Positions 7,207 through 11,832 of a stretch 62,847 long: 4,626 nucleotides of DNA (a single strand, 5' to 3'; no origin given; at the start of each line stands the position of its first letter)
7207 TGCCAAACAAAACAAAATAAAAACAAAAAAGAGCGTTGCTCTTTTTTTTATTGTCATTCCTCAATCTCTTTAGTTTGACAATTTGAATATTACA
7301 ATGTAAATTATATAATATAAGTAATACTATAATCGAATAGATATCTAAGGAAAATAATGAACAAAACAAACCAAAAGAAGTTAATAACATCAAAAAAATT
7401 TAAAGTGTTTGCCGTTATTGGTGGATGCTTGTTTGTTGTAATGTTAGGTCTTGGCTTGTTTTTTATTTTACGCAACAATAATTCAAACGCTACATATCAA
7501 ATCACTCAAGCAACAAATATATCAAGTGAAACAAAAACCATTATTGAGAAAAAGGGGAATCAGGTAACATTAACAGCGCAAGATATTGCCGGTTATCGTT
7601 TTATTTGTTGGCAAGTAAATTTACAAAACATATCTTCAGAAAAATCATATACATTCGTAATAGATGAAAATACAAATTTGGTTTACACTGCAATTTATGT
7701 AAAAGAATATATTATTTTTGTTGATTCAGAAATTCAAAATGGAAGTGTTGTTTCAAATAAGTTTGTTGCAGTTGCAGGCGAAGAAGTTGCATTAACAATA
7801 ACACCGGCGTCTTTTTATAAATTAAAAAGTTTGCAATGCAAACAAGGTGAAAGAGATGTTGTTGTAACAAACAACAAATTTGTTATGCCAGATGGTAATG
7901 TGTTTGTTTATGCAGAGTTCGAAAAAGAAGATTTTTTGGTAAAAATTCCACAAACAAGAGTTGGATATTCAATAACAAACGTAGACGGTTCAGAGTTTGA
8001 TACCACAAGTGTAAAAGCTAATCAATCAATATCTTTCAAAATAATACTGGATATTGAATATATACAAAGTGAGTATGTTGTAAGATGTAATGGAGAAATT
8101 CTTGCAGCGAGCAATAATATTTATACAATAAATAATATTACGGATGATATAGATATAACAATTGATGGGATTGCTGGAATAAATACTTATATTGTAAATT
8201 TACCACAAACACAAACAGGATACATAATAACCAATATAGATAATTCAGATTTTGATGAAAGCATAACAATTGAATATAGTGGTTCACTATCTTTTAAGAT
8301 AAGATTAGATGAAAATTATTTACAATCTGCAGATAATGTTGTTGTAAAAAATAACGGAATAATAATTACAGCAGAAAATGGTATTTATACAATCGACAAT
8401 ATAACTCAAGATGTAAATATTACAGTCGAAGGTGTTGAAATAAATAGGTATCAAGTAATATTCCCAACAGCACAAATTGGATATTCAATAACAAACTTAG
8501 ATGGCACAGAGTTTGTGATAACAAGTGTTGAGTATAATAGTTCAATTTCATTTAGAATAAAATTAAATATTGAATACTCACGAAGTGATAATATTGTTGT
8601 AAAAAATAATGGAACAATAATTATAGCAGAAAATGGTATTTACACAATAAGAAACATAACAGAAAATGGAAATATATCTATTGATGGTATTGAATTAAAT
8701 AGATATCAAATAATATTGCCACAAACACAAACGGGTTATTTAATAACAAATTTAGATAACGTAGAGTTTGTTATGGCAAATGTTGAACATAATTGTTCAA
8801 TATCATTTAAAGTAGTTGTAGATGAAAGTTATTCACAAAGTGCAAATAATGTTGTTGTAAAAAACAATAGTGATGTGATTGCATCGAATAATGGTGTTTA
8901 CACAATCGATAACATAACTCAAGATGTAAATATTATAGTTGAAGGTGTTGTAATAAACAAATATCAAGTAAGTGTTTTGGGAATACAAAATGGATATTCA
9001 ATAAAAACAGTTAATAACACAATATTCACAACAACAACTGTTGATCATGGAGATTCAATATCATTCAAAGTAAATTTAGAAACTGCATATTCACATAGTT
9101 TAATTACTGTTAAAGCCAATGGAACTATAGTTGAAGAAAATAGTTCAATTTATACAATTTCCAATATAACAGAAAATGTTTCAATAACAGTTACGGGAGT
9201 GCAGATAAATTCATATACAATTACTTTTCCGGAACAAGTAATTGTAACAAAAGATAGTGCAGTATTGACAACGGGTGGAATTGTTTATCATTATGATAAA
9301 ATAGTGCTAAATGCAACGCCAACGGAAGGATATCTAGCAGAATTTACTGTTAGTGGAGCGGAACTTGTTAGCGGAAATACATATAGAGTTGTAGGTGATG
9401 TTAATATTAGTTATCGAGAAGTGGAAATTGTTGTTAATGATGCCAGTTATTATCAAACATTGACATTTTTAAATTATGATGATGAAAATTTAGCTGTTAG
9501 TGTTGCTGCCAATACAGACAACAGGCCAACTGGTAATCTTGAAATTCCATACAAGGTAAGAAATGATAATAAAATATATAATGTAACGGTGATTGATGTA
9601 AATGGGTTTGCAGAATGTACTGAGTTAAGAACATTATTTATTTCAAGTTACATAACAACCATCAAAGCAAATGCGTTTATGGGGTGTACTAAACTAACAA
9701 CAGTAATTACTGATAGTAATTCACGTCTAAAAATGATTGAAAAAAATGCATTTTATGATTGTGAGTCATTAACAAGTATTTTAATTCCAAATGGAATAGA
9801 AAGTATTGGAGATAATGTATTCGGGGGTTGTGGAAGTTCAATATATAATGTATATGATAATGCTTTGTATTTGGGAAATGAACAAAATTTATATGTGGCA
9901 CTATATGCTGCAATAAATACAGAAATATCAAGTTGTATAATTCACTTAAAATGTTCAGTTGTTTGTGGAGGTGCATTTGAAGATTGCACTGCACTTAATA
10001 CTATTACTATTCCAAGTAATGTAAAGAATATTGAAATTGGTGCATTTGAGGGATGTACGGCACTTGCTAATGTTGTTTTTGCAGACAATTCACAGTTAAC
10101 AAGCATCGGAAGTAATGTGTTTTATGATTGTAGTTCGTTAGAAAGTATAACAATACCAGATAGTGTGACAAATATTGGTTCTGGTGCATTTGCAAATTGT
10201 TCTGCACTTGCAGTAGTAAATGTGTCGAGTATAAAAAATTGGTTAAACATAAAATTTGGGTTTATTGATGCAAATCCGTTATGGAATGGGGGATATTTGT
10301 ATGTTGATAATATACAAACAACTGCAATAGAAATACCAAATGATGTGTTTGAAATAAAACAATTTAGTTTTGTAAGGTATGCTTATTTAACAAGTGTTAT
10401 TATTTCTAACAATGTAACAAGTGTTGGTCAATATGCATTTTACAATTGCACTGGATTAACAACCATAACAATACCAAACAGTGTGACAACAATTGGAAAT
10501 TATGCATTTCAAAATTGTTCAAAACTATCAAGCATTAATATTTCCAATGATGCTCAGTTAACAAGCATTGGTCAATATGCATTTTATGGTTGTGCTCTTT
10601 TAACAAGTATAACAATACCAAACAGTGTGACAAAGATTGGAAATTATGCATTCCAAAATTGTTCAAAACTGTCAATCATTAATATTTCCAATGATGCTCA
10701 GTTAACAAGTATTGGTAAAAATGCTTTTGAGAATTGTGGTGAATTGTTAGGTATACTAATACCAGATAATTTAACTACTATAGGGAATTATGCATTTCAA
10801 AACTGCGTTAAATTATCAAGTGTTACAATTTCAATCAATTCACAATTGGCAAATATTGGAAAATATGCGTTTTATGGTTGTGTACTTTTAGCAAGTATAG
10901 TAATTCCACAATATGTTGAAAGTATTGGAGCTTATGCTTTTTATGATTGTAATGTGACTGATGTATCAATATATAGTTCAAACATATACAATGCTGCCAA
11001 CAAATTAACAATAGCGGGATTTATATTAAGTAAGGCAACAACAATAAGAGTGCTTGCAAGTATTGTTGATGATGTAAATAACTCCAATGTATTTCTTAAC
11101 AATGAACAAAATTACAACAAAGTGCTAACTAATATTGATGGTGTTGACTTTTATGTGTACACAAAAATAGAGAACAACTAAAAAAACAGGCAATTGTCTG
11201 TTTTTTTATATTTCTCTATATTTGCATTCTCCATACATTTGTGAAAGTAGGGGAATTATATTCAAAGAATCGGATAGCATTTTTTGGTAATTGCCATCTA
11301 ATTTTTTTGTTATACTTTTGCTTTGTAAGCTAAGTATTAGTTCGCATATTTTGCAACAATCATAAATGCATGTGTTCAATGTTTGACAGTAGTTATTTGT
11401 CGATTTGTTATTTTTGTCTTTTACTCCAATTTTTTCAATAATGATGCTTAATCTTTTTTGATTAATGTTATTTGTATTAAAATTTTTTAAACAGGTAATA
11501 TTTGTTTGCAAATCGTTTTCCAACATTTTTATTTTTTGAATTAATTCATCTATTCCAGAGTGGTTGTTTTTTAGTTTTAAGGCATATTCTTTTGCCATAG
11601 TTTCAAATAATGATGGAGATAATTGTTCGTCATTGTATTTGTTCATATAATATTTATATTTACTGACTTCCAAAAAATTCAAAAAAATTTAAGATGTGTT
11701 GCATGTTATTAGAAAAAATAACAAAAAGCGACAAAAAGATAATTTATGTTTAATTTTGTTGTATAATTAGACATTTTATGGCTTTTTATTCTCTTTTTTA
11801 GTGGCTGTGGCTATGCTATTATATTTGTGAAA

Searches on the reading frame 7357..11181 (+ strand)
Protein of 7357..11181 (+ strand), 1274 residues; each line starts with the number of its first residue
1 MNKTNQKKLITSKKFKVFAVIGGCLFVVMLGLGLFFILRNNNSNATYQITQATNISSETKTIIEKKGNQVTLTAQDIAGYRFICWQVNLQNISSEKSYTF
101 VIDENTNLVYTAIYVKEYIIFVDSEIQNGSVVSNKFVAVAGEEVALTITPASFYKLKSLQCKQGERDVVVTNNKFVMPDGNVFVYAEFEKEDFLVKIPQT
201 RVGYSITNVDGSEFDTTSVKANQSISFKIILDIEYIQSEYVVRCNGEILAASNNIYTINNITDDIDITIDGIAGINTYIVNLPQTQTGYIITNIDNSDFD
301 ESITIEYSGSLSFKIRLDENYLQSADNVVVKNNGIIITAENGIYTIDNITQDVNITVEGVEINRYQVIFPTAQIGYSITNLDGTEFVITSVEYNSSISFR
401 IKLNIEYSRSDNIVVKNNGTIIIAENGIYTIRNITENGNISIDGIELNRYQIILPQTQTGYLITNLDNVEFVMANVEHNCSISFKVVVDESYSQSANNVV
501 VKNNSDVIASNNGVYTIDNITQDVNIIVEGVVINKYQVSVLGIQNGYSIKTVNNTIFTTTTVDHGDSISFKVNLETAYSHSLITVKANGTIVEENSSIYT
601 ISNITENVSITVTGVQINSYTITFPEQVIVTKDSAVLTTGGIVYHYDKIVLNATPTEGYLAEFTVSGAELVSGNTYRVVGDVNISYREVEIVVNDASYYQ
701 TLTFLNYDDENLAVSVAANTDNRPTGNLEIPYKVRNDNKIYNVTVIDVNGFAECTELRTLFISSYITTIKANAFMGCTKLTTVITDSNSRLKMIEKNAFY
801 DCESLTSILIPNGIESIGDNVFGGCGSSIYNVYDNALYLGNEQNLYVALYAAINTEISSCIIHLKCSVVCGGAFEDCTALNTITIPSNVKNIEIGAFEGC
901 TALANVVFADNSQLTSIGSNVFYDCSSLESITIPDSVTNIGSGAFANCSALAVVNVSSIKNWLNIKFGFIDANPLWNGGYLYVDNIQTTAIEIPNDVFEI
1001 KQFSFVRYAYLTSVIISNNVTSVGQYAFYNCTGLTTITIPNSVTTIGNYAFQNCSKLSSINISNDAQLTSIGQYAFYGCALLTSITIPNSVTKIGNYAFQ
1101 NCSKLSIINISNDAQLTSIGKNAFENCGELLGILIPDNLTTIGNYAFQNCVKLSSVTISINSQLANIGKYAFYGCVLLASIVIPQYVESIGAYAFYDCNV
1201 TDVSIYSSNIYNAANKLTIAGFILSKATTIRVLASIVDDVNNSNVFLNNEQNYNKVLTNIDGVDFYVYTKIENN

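Call 3: search_protein_families(library=pfam, proteins=[window:7357-11181:+], max_evalue=1)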
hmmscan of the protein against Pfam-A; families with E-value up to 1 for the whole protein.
window:7357-11181:+ (1274 aa): 6 families
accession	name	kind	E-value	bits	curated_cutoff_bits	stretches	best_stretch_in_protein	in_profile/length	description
PF13306.12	LRR_5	-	1.5e-96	319.5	27.7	4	985-1105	11-126/127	BspA type Leucine rich repeat region (6 copies)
PF13855.12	LRR_8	-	2.6e-28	98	27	7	1041-1087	11-56/61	Leucine rich repeat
PF18998.6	Flg_new_2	-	1.7e-15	57.2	23.6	2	127-191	9-72/73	Divergent InlB B-repeat domain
PF12799.13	LRR_4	-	5e-07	30.2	27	0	1034-1071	3-39/44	Leucine Rich repeats (2 copies)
PF16820.11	PKD_3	-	0.096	13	26.3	1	65-113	16-64/68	PKD-like domain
PF05787.19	PhoX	-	0.32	10.5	24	0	406-443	427-467/515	Alkaline phosphatase PhoX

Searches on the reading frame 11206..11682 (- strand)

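Call 3: search_protein_families(library=pfam, proteins=[window:11206-11682:-], max_evalue=1)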
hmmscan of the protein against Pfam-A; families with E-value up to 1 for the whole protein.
window:11206-11682:- (158 aa): 2 families
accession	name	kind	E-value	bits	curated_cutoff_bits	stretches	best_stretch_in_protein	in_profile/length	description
PF20421.4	DHR-2_Lobe_C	-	0.14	12.6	26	1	90-139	44-92/103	DHR-2, Lobe C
PF18409.7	Plk4_PB2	-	0.18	13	26.9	1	60-123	33-95/108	Polo-like Kinase 4 Polo Box 2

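Call 24: search_protein_families(library=phrogs, proteins=[window:11206-11682:-], max_evalue=0.1)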
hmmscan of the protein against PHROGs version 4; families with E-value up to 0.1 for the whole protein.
window:11206-11682:- (158 aa): 1 family
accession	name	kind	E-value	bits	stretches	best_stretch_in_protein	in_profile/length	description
phrog_26704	-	unknown function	0.078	14.2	0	50-88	11-48/49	-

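Call 25: search_protein_families(library=ncbifam, proteins=[window:11206-11682:-], max_evalue=0.1)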
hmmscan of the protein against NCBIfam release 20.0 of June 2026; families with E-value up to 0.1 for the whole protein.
window:11206-11682:- (158 aa): 4 families
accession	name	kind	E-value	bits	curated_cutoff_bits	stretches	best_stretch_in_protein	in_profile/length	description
NF003457.0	PRK05066.1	equivalog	0.022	14.3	194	1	46-104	9-73/156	transcriptional regulator ArgR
NF008184.0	PRK10935.1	equivalog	0.024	13.3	553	1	21-90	210-279/565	nitrate/nitrite two-component system sensor histidine kinase NarQ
NF002149.0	PRK00982.1-3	equivalog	0.05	13.6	106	0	71-122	2-50/78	acyl carrier protein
NF005981.0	PRK08074.1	equivalog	0.076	10.9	789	1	13-138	491-618/931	ATP-dependent DNA helicase DinG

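Call 95: search_protein_families(library=padloc, proteins=[window:11206-11682:-], max_evalue=0.01)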
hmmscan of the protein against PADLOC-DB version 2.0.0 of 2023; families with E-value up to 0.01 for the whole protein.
window:11206-11682:- (158 aa): 0 families
